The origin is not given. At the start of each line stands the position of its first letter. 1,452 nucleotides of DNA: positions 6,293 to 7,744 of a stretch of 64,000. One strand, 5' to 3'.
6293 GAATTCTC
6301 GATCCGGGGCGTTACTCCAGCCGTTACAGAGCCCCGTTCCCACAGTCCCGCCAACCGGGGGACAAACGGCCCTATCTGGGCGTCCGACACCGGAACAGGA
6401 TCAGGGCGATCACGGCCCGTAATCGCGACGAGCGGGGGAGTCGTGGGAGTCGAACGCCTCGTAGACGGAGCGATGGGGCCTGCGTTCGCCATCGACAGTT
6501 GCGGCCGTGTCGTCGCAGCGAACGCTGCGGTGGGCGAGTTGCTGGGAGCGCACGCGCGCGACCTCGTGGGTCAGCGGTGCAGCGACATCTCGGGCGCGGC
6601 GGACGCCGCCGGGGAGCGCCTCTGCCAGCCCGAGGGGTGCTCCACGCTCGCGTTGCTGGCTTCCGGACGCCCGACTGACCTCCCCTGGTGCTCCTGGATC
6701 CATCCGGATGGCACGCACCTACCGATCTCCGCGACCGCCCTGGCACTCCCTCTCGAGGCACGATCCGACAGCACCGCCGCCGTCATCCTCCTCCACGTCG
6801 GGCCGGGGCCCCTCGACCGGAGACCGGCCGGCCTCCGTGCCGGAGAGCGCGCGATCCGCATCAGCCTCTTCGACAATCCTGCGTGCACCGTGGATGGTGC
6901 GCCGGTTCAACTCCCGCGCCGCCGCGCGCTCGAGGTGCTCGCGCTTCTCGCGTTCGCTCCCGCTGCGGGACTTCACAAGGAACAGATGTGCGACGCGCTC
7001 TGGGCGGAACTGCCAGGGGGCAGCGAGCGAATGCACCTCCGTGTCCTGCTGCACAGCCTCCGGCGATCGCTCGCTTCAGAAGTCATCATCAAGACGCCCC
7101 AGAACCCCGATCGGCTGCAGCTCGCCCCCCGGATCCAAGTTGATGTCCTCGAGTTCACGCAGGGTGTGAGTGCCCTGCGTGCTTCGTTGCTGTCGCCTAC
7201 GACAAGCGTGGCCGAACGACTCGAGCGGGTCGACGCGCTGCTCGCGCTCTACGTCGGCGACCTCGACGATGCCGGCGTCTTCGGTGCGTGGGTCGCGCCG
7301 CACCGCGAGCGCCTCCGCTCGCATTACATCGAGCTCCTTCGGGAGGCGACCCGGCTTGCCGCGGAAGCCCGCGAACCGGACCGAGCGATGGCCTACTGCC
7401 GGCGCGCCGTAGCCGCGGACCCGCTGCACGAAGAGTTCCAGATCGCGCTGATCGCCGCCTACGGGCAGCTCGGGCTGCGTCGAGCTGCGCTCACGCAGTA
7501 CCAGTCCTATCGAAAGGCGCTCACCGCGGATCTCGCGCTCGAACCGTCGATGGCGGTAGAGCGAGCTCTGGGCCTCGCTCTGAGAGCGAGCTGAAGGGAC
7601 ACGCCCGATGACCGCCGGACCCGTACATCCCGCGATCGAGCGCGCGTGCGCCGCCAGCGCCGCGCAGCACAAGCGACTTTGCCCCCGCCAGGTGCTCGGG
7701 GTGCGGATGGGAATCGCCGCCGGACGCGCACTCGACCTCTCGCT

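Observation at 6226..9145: Divergent accessory module: PAS-SARP/BTAD regulator, FmdE-like zinc-ribbon protein and CxxC redoxin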

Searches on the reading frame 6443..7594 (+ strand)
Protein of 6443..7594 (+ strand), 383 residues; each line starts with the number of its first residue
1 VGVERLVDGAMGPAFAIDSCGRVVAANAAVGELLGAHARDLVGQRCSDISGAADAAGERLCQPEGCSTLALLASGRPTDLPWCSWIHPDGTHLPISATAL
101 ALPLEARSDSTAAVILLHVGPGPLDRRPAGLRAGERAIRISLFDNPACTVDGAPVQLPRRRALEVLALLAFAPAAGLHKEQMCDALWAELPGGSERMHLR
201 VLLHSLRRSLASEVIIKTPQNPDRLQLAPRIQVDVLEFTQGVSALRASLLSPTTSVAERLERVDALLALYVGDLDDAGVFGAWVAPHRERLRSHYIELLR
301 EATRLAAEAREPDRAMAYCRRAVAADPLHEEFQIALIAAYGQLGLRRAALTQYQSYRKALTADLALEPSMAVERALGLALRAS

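Call 7: search_protein_families(library=pfam, proteins=[window:6443-7594:+], max_evalue=0.01)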
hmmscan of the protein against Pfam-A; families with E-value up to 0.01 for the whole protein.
window:6443-7594:+ (383 aa): 5 families
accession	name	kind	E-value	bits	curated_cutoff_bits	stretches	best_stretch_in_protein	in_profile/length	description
PF03704.23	BTAD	-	2.4e-16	60.8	22.1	1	233-374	1-140/146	Bacterial transcriptional activator domain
PF08448.16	PAS_4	-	7.3e-05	23.4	23.1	1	11-56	5-48/110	PAS fold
PF00989.32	PAS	-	0.00056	20.3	22.6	1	4-45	4-45/113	PAS fold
PF13426.13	PAS_9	-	0.00066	20.4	27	1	17-54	6-41/103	PAS domain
PF00486.34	Trans_reg_C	-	0.0046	17.4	26.2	1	160-218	8-69/77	Transcriptional regulatory protein, C terminal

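Call 22: search_solved_structures(query=window:6443-7594:+, max_evalue=0.01, show_alignments=2)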
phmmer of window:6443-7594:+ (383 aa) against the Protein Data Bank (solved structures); distinct sequences matched with E-value up to 0.01: 0.

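Call 26: find_homologous_proteins(query=window:6443-7594:+, max_evalue=0.00001)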
Query window:6443-7594:+ (383 aa): 30 proteins with E <= 0.00001 among 8000 candidates.
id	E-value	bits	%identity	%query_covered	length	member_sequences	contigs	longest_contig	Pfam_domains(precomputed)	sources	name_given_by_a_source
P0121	1.2e-243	826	100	100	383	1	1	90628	PF03704.24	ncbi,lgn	-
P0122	4.6e-152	525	67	100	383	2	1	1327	PF03704.24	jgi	-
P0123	9.0e-152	524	67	100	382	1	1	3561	PF03704.24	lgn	-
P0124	3.5e-146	505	65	100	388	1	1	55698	PF03704.24,PF00989.32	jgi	-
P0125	1.5e-126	441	57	98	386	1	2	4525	PF03704.24,PF00989.32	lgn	-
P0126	1.5e-123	431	56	100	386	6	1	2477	PF03704.24,PF00486.35,PF00989.32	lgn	-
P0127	2.6e-122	427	56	98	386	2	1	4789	PF03704.24,PF00989.32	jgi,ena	-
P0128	1.3e-121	425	56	98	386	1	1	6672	PF03704.24,PF00486.35,PF00989.32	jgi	-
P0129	3.1e-113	397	51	99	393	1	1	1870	PF03704.24,PF08448.17,PF00989.32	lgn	-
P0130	5.6e-87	311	46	98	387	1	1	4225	PF03704.24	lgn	-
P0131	1.1e-76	277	42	99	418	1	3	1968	PF03704.24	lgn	-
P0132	4.0e-11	61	31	60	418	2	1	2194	PF03704.24,PF13191.13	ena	-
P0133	1.4e-10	59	31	60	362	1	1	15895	PF03704.24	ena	-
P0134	2.3e-10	59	30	60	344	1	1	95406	PF03704.24,PF13191.13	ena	-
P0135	3.2e-10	58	31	60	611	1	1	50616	PF03704.24,PF13191.13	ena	-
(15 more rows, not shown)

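Call 27: find_encoding_contigs(protein=P0124, flank=10000, max_places=3)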
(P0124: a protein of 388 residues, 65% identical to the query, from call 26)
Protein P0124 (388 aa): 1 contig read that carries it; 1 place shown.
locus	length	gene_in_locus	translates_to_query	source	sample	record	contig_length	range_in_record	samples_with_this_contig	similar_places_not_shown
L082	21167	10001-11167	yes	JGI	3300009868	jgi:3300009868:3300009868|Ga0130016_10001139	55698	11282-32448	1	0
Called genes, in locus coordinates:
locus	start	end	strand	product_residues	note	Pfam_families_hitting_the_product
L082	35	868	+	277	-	PF00581:Rhodanese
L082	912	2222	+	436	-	PF02550:AcetylCoA_hydro, PF13336:AcetylCoA_hyd_C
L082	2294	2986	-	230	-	PF02517:Rce1-like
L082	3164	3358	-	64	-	-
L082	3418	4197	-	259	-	PF02613:Nitrate_red_del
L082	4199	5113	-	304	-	PF09459:EB_dh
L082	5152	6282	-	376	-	PF13187:Fer4_9 (faint), PF14697:Fer4_21 (faint), PF12838:Fer4_7, PF13237:Fer4_10, PF13247:Fer4_11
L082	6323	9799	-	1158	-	PF00384:Molybdopterin, PF01568:Molydop_binding (faint)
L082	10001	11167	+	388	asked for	PF00989:PAS (weak), PF03704:BTAD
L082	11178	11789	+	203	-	PF02663:FmdE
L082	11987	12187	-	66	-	-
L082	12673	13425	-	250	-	PF01144:CoA_trans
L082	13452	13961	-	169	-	PF01144:CoA_trans (weak)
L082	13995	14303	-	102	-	PF01144:CoA_trans (weak)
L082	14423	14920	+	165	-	PF00578:AhpC-TSA, PF08534:Redoxin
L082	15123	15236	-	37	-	-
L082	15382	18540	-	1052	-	PF07719:TPR_2 (faint), PF25873:WHD_MalT, PF13424:TPR_12 (faint), PF17874:TPR_MalT, PF03704:BTAD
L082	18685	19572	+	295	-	PF09296:NUDIX-like, PF09297:Zn_ribbon_NUD, PF00293:NUDIX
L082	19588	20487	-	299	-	PF08240:ADH_N (weak), PF00107:ADH_zinc_N, PF13602:ADH_zinc_N_2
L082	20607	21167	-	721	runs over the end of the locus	PF13328:HD_4, PF01966:HD, PF04607:RelA_SpoT, PF02824:TGS, PF19296:RelA_AH, PF28438:RelA_RIS, PF01842:ACT (weak), PF13291:ACT_4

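Call 28: find_encoding_contigs(protein=P0128, flank=10000, max_places=3)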
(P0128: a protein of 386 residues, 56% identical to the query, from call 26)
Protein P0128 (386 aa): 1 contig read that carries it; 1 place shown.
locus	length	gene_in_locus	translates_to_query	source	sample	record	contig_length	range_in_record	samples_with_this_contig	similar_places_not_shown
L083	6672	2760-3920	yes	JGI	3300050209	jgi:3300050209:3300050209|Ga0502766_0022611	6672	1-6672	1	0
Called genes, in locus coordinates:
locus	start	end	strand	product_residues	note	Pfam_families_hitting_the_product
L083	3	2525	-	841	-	?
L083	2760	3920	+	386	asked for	PF00989:PAS, PF00486:Trans_reg_C (weak), PF03704:BTAD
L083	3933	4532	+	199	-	PF02663:FmdE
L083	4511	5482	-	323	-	PF03205:MobB, PF02663:FmdE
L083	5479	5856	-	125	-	PF02579:Nitro_FeMo-Co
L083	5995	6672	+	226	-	?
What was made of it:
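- On SARP (OmpR-type DNA-binding domain + BTAD): Several homologues carry precomputed PF00486 hits (calls 26, 28).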

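Call 29: find_encoding_contigs(protein=P0130, flank=10000, max_places=3)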
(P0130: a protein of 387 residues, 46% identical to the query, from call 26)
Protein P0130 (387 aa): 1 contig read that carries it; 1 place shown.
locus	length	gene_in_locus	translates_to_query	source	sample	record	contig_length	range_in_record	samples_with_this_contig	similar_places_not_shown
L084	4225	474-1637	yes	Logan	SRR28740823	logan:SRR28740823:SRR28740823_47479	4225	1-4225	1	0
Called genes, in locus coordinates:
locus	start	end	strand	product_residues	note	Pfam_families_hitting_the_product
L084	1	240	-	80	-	?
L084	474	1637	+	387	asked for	PF03704:BTAD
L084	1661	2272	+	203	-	PF02663:FmdE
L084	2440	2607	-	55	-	-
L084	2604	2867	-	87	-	PF13443:HTH_26, PF13560:HTH_31 (weak)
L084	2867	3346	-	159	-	PF11188:DUF2975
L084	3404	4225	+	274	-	?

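Call 30: find_encoding_contigs(protein=P0121, flank=10000, max_places=3)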
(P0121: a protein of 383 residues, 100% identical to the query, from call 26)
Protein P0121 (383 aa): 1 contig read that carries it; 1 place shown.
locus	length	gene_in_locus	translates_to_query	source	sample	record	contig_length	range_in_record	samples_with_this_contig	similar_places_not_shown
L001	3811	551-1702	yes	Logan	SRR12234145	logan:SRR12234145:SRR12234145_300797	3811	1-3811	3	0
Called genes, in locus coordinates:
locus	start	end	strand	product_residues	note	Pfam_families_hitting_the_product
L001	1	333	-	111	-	?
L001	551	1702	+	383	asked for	PF03704:BTAD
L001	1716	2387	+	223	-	PF02663:FmdE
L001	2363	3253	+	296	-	PF00578:AhpC-TSA, PF08534:Redoxin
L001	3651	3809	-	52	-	?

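Call 49: search_protein_families(library=pfam, proteins=[L082:2294-2986:-, L082:3164-3358:-, L083:5995-6672:+], max_evalue=0.001)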
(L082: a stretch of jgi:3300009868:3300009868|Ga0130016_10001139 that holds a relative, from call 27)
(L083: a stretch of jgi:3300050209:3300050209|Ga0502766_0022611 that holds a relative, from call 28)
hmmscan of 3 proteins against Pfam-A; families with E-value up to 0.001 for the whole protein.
L082:2294-2986:- (230 aa): 1 family
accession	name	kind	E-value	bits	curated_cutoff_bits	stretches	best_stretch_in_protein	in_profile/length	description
PF02517.21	Rce1-like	-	2.5e-13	50.6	22.4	1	128-213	3-89/93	Type II CAAX prenyl endopeptidase Rce1-like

L082:3164-3358:- (64 aa): 0 families

L083:5995-6672:+ (226 aa): 1 family
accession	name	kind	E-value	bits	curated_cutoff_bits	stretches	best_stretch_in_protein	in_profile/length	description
PF02628.20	COX15-CtaA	-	8.7e-34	117.4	29.9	1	7-225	2-263/322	Cytochrome oxidase assembly protein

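Call 57: predict_structure(alignment_id=A3)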
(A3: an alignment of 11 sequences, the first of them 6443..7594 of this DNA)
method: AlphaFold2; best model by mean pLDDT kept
length: 383 residues; sequences in the alignment: 11
mean_pLDDT: 83.0   pTM: 0.65
mean pLDDT of the five models: 83.0, 78.2, 77.6, 74.5, 66.4
residues with pLDDT >= 90: 119; 70-90: 211; 50-70: 38; < 50: 15
segments of 3 or more residues with pLDDT < 50: 121-133
pLDDT, mean of each block of 10 residues (from residue 1): 69 85 88 85 89 83 68 71 83 84 69 82 36 68 91 86 91 83 80 78 90 83 85 89 75 79 92 86 84 91 92 93 90 92 92 94 85 94 74
secondary structure, 60 per line:
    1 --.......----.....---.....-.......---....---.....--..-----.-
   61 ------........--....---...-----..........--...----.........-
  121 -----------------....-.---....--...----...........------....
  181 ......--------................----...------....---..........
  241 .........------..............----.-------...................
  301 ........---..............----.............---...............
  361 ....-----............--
elements in order: H3-9 E14-18 E22-26 H28-34 H38-41 H46-49 H67-74 E77-80 E84-86 E92-101 E111-119 E138-141 E147-150 E153-155 H160-170 H179-186 H195-210 E215-217 E224-227 E231-233 H234-249 H256-269 H282-308 H312-325 H330-342 H346-364 H370-381
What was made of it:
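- Checked: The AlphaFold2 model (pLDDT 83, call 57) matches EmbR and the AfsR SARP domain over about 250-260 aligned residues (E 1e-11, TM 0.76 to AfsR).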

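Call 61: fold_search(model_id=the predicted structure, library=pdb)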
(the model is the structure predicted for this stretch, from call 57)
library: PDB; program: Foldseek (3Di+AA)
matches with E <= 10: 1709; with E <= 0.001: 12
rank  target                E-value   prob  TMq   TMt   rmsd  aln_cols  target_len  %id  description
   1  2ff4_B                1.1e-11  1.00  0.51  0.52   4.2       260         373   20  Mycobacterium tuberculosis EmbR in complex with low affinity phosphopeptide (released 2006-01-24)
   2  2ff4_A                1.4e-11  1.00  0.50  0.50   4.1       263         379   20  Mycobacterium tuberculosis EmbR in complex with low affinity phosphopeptide (released 2006-01-24)
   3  8k60_I                4.8e-11  1.00  0.52  0.76   4.0       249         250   21  Cryo-EM structure of Streptomyces coelicolor transcription initiation complex with the global transcription factor Afs (released 2024-07-31)
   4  8k60_J                9.5e-11  1.00  0.52  0.76   3.8       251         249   20  Cryo-EM structure of Streptomyces coelicolor transcription initiation complex with the global transcription factor Afs (released 2024-07-31)
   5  2fez                  2.2e-10  1.00  0.50  0.51   4.0       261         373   19  Mycobacterium tuberculosis EmbR (released 2006-01-24)
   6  8hvr_I                3.9e-10  1.00  0.53  0.75   3.7       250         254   20  Cryo-EM structure of AfsR-dependent transcription activation complex with afsS promoter (released 2023-12-27)
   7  9ce0_B                3.2e-04  1.00  0.24  0.13  22.5       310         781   12  DosP Apo Bent form (released 2024-11-20)
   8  8px4_C                4.8e-04  1.00  0.22  0.67   3.9       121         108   21  Structure of the PAS domain code by the LIC_11128 gene from Leptospira interrogans serovar Copenhageni Fiocruz, solved (released 2023-10-25)
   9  8px4_A                4.8e-04  1.00  0.23  0.66   3.8       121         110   21  Structure of the PAS domain code by the LIC_11128 gene from Leptospira interrogans serovar Copenhageni Fiocruz, solved (released 2023-10-25)
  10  8px4_B                5.6e-04  1.00  0.23  0.68   4.0       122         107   21  Structure of the PAS domain code by the LIC_11128 gene from Leptospira interrogans serovar Copenhageni Fiocruz, solved (released 2023-10-25)
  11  9cmf_A                8.6e-04  1.00  0.22  0.11  14.0       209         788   11  Substrate bound DosP (released 2024-11-20)
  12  1gsw                  9.5e-04  1.00  0.24  0.68   3.4       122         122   16  CRYSTAL STRUCTURE OF THE P65 CRYSTAL FORM OF PHOTOACTIVE YELLOW PROTEIN G51S MUTANT (released 2002-02-14)
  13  6d09_A                1.0e-03  1.00  0.22  0.67   4.2       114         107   10  Crystal structure of PT2440 bound to HIF2a-B*:ARNT-B* complex (released 2018-10-31)
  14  3bwl_B                1.1e-03  1.00  0.23  0.61   4.3       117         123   14  Crystal structure of PAS domain of HTR-like protein from Haloarcula marismortui (released 2008-01-15)
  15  9cdr_A                1.1e-03  1.00  0.21  0.11   5.2       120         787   14  DosP Apo straight form (released 2024-11-20)
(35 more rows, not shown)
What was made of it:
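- On SARP (OmpR-type DNA-binding domain + BTAD): Helical repeats in the AF2 model superpose on AfsR/EmbR (call 61). However, the AF2 model matches the whole SARP domain of AfsR (TM 0.76) and EmbR, E 1e-11 (calls 57, 61).
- On PAS domain: Foldseek matches PYP, DosP and HIF2a PAS domains with TM 0.6-0.7 (call 61).
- Closest known: SARP-family activators. Same: An OmpR-type winged helix plus BTAD, with Foldseek E 1e-11 and TM 0.76 to the AfsR SARP domain (call 61).
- Checked: The N-terminal ~120 residues match PAS domains (TM 0.6-0.7) (call 61).
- Fold: calls 7, 57 and 61.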

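Call 82: find_related_loci(query=A3, collection=metagenome_contigs, flank=7000)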
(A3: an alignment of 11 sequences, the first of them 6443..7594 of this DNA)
Query A3 (383 aa) in metagenome_contigs; peptide patterns used: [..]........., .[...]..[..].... (x = any residue, [..] = any of these).
600 stretches matched a pattern (row limit reached: there are more); 3 encode a relative of the query (tblastn E <= 1e-3); 3 distinct loci.
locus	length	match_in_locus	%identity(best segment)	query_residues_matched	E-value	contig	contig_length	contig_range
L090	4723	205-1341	56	1-376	6e-129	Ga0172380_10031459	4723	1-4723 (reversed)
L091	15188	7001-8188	39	1-376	4e-72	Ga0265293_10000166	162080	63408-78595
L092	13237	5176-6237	35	13-365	6e-51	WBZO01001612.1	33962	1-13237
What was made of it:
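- Tried and rejected: The narrower A3 scan returned only 3 loci (call 82).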

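Call 84: search_protein_families(library=ncbifam, proteins=[window:6443-7594:+], max_evalue=0.001)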
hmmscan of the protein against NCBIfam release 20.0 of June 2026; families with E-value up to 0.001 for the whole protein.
window:6443-7594:+ (383 aa): 1 family
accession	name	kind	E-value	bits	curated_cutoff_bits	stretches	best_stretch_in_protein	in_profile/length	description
NF041231.1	BagI_FevR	exception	4.7e-06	26.1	500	1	165-370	18-223/315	AfsR/SARP family transcriptional regulator BagI/FevR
